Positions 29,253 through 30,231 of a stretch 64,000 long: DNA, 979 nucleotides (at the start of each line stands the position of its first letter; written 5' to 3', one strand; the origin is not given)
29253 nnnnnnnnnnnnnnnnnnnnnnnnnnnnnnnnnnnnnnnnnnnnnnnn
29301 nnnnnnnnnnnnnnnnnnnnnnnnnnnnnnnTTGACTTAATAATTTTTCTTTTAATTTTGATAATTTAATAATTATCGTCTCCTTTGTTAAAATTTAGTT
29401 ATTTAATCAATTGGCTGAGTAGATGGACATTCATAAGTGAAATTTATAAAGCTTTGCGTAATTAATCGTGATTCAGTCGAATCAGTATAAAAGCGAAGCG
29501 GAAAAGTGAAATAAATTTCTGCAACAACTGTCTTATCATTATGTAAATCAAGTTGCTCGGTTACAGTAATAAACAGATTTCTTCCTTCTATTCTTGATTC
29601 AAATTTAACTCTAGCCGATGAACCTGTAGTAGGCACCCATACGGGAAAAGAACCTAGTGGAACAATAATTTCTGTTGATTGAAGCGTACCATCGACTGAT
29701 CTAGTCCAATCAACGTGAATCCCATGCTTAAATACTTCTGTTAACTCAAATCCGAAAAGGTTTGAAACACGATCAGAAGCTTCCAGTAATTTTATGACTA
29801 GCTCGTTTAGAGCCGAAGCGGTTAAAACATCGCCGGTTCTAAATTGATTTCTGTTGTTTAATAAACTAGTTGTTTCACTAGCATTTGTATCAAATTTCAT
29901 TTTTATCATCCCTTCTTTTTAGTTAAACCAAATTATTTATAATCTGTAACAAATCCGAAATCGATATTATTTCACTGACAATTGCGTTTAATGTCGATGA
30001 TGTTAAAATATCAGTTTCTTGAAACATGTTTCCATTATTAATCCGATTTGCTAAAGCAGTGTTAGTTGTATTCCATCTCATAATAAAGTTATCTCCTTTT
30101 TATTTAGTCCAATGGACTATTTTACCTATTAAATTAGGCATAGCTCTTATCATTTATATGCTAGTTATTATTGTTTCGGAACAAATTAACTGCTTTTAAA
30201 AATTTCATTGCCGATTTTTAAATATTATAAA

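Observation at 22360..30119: RHS toxin operon with no visible export signal, coupled to a Mur-ligase-like gene and two paralogous small proteins: candidate undescribed system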

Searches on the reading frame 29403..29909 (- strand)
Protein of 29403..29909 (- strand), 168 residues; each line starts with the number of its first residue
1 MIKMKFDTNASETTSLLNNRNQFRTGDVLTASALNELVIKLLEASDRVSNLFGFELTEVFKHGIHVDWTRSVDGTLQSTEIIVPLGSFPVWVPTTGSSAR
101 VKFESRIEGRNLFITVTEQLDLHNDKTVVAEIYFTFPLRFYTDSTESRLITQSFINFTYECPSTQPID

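Call 3: search_protein_families(library=pfam, proteins=[window:29403-29909:-], max_evalue=0.1)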
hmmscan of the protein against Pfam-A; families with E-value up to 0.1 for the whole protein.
window:29403-29909:- (168 aa): 0 families

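Call 4: search_protein_families(library=ncbifam, proteins=[window:29403-29909:-], max_evalue=0.1)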
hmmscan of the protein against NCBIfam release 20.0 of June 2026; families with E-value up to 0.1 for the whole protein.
window:29403-29909:- (168 aa): 0 families

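Call 14: search_protein_families(library=phrogs, proteins=[window:29403-29909:-], max_evalue=0.1)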
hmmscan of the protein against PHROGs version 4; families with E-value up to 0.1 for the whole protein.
window:29403-29909:- (168 aa): 0 families

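Call 30: find_homologous_proteins(query=window:29403-29909:-, max_evalue=0.01)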
Query window:29403-29909:- (168 aa): 1 proteins with E <= 0.01 among 26 candidates.
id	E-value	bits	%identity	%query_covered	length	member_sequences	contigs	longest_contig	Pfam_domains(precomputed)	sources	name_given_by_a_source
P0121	3.9e-103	360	100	98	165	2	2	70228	-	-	-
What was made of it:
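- Tried and rejected: It found only itself (call 30).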

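Call 38: predict_structure(protein=window:29403-29909:-)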
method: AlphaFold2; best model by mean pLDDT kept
length: 168 residues; sequences in the alignment: 1
mean_pLDDT: 35.4   pTM: 0.26
mean pLDDT of the five models: 35.4, 34.2, 33.9, 31.2, 29.5
residues with pLDDT >= 90: 0; 70-90: 0; 50-70: 0; < 50: 168
segments of 3 or more residues with pLDDT < 50: 1-168
pLDDT, mean of each block of 10 residues (from residue 1): 26 30 30 37 38 32 33 32 35 35 42 43 42 37 35 37 37
secondary structure, 60 per line:
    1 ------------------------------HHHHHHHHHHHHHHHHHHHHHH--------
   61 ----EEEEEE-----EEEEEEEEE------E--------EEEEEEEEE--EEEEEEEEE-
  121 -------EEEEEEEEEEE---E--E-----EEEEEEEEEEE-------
elements in order: H31-52 E65-70 E76-84 E100-108 E111-119 E128-138 E151-161
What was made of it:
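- Tried and rejected: It failed (pLDDT 35, call 38).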

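Call 39: search_protein_representatives(protein=window:29403-29909:-)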
Query: 168 residues. Proteins with E-value up to 0.001 (for the whole library): 8; up to 1e-10: 5; up to 1e-30: 1. The best 8 are listed.
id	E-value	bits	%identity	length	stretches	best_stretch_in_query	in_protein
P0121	1.2e-103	359.7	100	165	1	4-168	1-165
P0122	2.9e-18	82.4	29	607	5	10-161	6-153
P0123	3.0e-15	72.6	31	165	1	4-168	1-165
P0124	4.3e-15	72.1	29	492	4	4-161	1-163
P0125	1.4e-11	60.7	26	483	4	21-160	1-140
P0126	2.8e-08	49.9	32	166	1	6-168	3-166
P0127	1.1e-07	48.1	27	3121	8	9-79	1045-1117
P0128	5.4e-04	36.0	28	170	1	7-166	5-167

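Call 41: find_homologous_proteins(query=A2, max_evalue=0.001)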
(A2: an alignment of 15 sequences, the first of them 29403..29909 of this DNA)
Query A2 (15 sequences) (168 aa, profile of the alignment): 26 proteins with E <= 0.001 among 3761 candidates.
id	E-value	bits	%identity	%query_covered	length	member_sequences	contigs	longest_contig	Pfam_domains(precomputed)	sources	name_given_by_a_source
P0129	6.6e-59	217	-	-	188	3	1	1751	-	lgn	-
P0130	3.0e-53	198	-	-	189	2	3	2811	-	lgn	-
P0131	5.1e-53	198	-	-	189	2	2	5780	-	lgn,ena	-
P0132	6.6e-53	197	-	-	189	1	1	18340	-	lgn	-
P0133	3.6e-52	195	-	-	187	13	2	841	-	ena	-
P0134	1.8e-50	189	-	-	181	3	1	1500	-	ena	-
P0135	1.9e-46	176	-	-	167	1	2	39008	-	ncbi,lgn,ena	-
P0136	3.0e-45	172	-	-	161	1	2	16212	-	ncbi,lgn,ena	-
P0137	1.1e-43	167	-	-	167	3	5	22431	-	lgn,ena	-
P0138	4.0e-35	139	-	-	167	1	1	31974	-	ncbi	-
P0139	4.3e-31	126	27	33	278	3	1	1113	PF20578.5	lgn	-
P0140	8.4e-30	122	-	-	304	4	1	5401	-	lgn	-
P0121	2.2e-29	121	100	98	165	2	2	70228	-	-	-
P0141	2.5e-27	114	-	-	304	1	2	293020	-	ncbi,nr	ncbi:MAG: hypothetical protein NC182_04860 [Prevotella sp.]|nr:hypothetical protein [Staphylococcus 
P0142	1.1e-26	112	-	-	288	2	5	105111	PF20578.5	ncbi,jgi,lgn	-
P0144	7.7e-26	109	-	-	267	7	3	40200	PF20578.5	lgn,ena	-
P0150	5.5e-6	44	-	-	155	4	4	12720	PF09458.17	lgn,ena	-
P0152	3.9e-4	38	-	-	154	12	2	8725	PF09458.17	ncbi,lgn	-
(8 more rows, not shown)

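Call 42: search_protein_families(library=pfam, proteins=[P0139, P0142, P0144, P0150, P0129], max_evalue=0.1)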
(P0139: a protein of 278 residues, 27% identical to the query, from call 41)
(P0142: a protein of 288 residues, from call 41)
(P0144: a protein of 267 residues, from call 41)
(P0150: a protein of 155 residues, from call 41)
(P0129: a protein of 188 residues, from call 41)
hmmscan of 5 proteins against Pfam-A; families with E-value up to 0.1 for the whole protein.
P0139 (278 aa): 2 families
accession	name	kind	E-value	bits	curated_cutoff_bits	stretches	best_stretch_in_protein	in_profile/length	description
PF20578.4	aBig_2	-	1.9e-11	44.1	27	1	83-157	14-87/89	Atrophied bacterial Ig domain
PF08787.18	Alginate_lyase2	-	0.036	14.3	29.7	1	206-257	156-208/225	Alginate lyase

P0142 (288 aa): 4 families
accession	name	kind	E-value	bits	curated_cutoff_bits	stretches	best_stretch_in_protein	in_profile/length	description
PF20578.4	aBig_2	-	7.8e-07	29.3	27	1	114-178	24-88/89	Atrophied bacterial Ig domain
PF14218.11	COP23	-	0.003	17.8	27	1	125-224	25-126/138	Circadian oscillating protein COP23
PF14059.11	DUF4251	-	0.0085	16.6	27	1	122-182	56-115/133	Domain of unknown function (DUF4251)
PF25339.1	C2_C2CD3_N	-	0.073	13.4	27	0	162-232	59-128/145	N-terminal C2 domain of C2CD3 protein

P0144 (267 aa): 2 families
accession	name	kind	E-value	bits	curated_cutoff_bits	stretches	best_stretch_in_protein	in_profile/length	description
PF20578.4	aBig_2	-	4.3e-07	30.1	27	1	97-159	24-86/89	Atrophied bacterial Ig domain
PF18218.6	Spa1_C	-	0.061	14.2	26.4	1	13-61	12-55/99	Lantibiotic immunity protein Spa1 C-terminal domain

P0150 (155 aa): 5 families
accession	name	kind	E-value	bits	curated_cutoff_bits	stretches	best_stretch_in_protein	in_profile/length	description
PF09458.16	H_lectin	-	1e-07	32.4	24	1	96-154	1-67/67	H-type lectin domain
PF21882.2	Gp53-like_C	-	0.0029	18.6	24.9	1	80-153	9-81/84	Putative tail fiber protein gp53-like, C-terminal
PF13620.12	CarboxypepD_reg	-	0.0034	18.1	32.3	1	62-103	28-71/82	Carboxypeptidase regulatory-like domain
PF22359.2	Big-like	-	0.0087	16.7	27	1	66-100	13-45/48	Bacterial Ig-like domain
PF17210.9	SdrD_B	-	0.026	15.2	29.7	1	55-92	32-68/112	SdrD B-like domain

P0129 (188 aa): 1 family
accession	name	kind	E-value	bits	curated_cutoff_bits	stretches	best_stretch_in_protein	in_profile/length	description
PF18218.6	Spa1_C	-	0.066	14.1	26.4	0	12-61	11-60/99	Lantibiotic immunity protein Spa1 C-terminal domain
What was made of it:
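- Closest known: Phage receptor-binding or tail-fibre proteins. Same: The downstream domains are modular Ig-like or lectin domains, including aBig_2 (call 42).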

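Call 44: search_protein_families(library=padloc, proteins=[window:29403-29909:-], max_evalue=0.01)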
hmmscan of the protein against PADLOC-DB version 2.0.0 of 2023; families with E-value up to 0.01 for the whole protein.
window:29403-29909:- (168 aa): 0 families

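Call 57: find_encoding_contigs(protein=P0152, flank=8000, max_places=2)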
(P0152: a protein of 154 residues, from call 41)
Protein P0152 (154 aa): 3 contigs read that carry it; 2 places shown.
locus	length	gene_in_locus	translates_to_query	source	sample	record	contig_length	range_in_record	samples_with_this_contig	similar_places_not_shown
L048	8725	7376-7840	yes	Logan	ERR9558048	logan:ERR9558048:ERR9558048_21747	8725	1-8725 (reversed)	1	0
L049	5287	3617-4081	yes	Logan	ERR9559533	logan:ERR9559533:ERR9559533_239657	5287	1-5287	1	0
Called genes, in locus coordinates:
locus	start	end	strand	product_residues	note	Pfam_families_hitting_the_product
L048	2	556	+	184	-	?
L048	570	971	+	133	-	PF09355:Phage_Gp19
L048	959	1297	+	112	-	-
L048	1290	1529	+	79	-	-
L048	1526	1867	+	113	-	-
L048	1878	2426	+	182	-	PF25681:Phage_TTP_17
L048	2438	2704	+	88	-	-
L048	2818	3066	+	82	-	-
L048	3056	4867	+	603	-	-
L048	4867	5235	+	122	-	-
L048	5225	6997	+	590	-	-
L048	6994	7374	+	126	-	-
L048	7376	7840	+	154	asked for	PF09458:H_lectin (weak)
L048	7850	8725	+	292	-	?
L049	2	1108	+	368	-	?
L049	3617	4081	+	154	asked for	PF09458:H_lectin (weak)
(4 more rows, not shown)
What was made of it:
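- On Phage tail-fibre or receptor-binding proteins (for the 52-aa and 165-aa proteins): One of them lies in a tail gene cluster with Phage_Gp19 and a tail tube protein (call 57).
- The fibre N-terminal module also occurs in a phage tail gene cluster (call 57).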

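Call 58: predict_structure(alignment_id=A4)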
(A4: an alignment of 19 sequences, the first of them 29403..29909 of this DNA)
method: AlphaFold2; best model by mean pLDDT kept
length: 168 residues; sequences in the alignment: 19
mean_pLDDT: 76.7   pTM: 0.63
mean pLDDT of the five models: 76.7, 76.2, 75.6, 74.9, 74.4
residues with pLDDT >= 90: 32; 70-90: 95; 50-70: 15; < 50: 26
segments of 3 or more residues with pLDDT < 50: 1-10, 12-27
pLDDT, mean of each block of 10 residues (from residue 1): 39 48 51 70 69 82 89 92 84 78 89 92 87 84 85 87 76
secondary structure, 60 per line:
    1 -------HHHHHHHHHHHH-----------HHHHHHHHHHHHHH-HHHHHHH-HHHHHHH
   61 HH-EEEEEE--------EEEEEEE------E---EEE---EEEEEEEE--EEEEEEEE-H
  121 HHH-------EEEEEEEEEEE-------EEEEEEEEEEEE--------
elements in order: H8-19 H31-44 H46-52 H54-62 E64-69 E78-84 E95-97 E101-108 E111-118 H120-123 E131-141 E149-160
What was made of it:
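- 29403..29909 (-): Fibre-like protein F2 (165 aa from the ATG at 29900). It has an N-terminal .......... module, an Ig-like beta-sandwich, and an unstructured tail ........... that ends in the conserved Asp. AlphaFold model pLDDT 76.7, beta-sandwich at residues 64-160 (call 58).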

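Call 61: fold_search(model_id=the predicted structure, library=pdb)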
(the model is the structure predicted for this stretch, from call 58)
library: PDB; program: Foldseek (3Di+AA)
matches with E <= 10: 835; with E <= 0.001: 0
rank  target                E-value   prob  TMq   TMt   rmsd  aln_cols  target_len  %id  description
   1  4dqa                  6.1e-03  1.00  0.37  0.21   4.4       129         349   15  Crystal structure of a putative carbohydrate binding protein (BACOVA_03559) from Bacteroides ovatus ATCC 8483 at 1.50 A  (released 2012-03-21)
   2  1qun_I                9.7e-03  1.00  0.39  0.33   5.9       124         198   13  X-RAY STRUCTURE OF THE FIMC-FIMH CHAPERONE ADHESIN COMPLEX FROM UROPATHOGENIC E.COLI (released 1999-08-31)
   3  7sqc_F0               1.2e-02  1.00  0.40  0.23   3.7       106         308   19  Ciliary C1 central pair apparatus isolated from Chlamydomonas reinhardtii (released 2022-04-13)
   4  9ijj_L                1.3e-02  0.99  0.37  0.28   4.1       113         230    9  In situ structure of the central apparatus in mouse sperm axoneme. (released 2025-06-04)
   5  2qsv                  1.4e-02  1.00  0.37  0.30   4.6       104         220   12  Crystal structure of protein of unknown function from Porphyromonas gingivalis W83 (released 2007-09-25)
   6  7sqc_T0               1.8e-02  1.00  0.45  0.15   5.6       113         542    9  Ciliary C1 central pair apparatus isolated from Chlamydomonas reinhardtii (released 2022-04-13)
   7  6vs7_A                1.8e-02  0.99  0.38  0.17   4.7       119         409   14  Sialic acid binding region of Streptococcus Sanguinis SK1 adhesin (released 2020-08-26)
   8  7y4q_A                1.8e-02  0.94  0.30  0.10   5.7       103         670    8  Semaphorin 6D in complex with Plexin A1 (released 2022-10-19)
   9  2ys4_MODEL_1_A        2.0e-02  0.99  0.38  0.48   4.0       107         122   11  Solution structure of the N-terminal PapD-like domain of HYDIN protein from human (released 2008-04-08)
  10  2e6p_MODEL_1_A        2.1e-02  0.94  0.29  0.41   6.6       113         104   12  Solution structure of the Ig-like domain (714-804) from human Obscurin-like protein 1 (released 2007-07-03)
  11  9fxs_C                2.2e-02  0.99  0.40  0.35   5.5       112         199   12  Cryo-EM structure of the type 1 pilus complex including pilus rod and FimI-bound assembly platform after incorporation (released 2025-06-04)
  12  7sqc_F1               2.5e-02  1.00  0.40  0.15   3.7       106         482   20  Ciliary C1 central pair apparatus isolated from Chlamydomonas reinhardtii (released 2022-04-13)
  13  4aq1_C                2.6e-02  1.00  0.43  0.13   3.6       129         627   11  Structure of the SbsB S-layer protein of Geobacillus stearothermophilus PV72p2 in complex with nanobody KB6 (released 2012-06-13)
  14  3sqb_C                2.6e-02  0.99  0.38  0.33   6.1       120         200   12  Structure of the major type 1 pilus subunit FimA bound to the FimC chaperone (released 2012-05-30)
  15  9fxb_C                2.8e-02  0.99  0.41  0.36   4.3       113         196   11  Cryo-EM structure of the type 1 pilus assembly platform as part of the FimI-bound chaperone-usher pilus complex (FimDH (released 2025-06-04)
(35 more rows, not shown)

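Call 62: fold_search(model_id=the predicted structure, library=viral)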
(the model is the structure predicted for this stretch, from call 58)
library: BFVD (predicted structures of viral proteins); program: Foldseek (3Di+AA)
matches with E <= 10: 721; with E <= 0.001: 1
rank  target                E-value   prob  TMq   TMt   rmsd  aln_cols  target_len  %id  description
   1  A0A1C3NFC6            9.7e-04  1.00  0.34  0.14   6.1       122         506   14  (no name in the UniProt tables at hand)
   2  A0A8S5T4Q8            1.5e-03  1.00  0.41  0.13   3.6       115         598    7  Tail protein [Siphoviridae sp. ctrpM6]
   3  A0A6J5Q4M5            4.2e-03  0.99  0.33  0.47   4.9       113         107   11  Uncharacterized protein [uncultured Caudovirales phage]
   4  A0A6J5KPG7            4.5e-03  1.00  0.37  0.09   4.2       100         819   15  Ig [uncultured Caudovirales phage]
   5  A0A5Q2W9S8            5.6e-03  0.99  0.39  0.19   8.6       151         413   12  (no name in the UniProt tables at hand)
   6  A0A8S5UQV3            6.3e-03  1.00  0.39  0.57   4.2       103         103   14  Uncharacterized protein [Podoviridae sp. ctQyH19]
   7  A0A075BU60            6.3e-03  0.90  0.27  0.33   7.3       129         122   10  Uncharacterized protein [Microcystis phage MaMV-DC]
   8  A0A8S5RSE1            6.7e-03  0.89  0.28  0.11  14.2       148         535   14  XynB-like protein [Siphoviridae sp. ctFBb37]
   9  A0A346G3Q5            7.6e-03  1.00  0.35  0.25   5.8       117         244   10  (no name in the UniProt tables at hand)
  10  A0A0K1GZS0            8.0e-03  0.87  0.30  0.19  10.4       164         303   10  Protein UL14 [Cynomolgus macaque cytomegalovirus strain Mauritius]
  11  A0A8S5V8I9            8.5e-03  1.00  0.35  0.14   4.3       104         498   12  BACON domain-containing protein [Siphoviridae sp. cttma3]
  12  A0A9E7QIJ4            8.5e-03  0.97  0.33  0.47   6.2       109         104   11  (no name in the UniProt tables at hand)
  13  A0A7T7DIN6            8.5e-03  0.90  0.30  0.14   9.1       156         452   12  (no name in the UniProt tables at hand)
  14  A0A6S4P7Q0            1.1e-02  1.00  0.36  0.12   4.6       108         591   12  Tail fiber protein [uncultured phage_MedDCM-OCT-S28-C10]
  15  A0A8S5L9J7            1.1e-02  0.97  0.31  0.06   5.5       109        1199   12  Cellulase [Myoviridae sp. ctPuP5]
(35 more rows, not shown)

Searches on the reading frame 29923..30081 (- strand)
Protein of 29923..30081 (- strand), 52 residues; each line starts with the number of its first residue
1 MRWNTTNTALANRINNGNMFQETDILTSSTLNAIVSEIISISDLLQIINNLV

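Call 3: search_protein_families(library=pfam, proteins=[window:29923-30081:-], max_evalue=0.1)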
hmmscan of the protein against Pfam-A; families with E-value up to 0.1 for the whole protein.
window:29923-30081:- (52 aa): 0 families

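Call 4: search_protein_families(library=ncbifam, proteins=[window:29923-30081:-], max_evalue=0.1)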
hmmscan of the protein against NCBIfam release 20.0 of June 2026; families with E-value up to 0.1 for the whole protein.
window:29923-30081:- (52 aa): 1 family
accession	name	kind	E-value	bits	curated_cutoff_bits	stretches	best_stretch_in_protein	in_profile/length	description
NF006121.0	PRK08265.1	subfamily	0.064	12.8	294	1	7-51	44-88/263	short chain dehydrogenase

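Call 14: search_protein_families(library=phrogs, proteins=[window:29923-30081:-], max_evalue=0.1)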
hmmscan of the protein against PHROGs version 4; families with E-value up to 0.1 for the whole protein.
window:29923-30081:- (52 aa): 0 families

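Call 44: search_protein_families(library=padloc, proteins=[window:29923-30081:-], max_evalue=0.01)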
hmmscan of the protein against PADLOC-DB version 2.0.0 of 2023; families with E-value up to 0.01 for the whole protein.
window:29923-30081:- (52 aa): 0 families
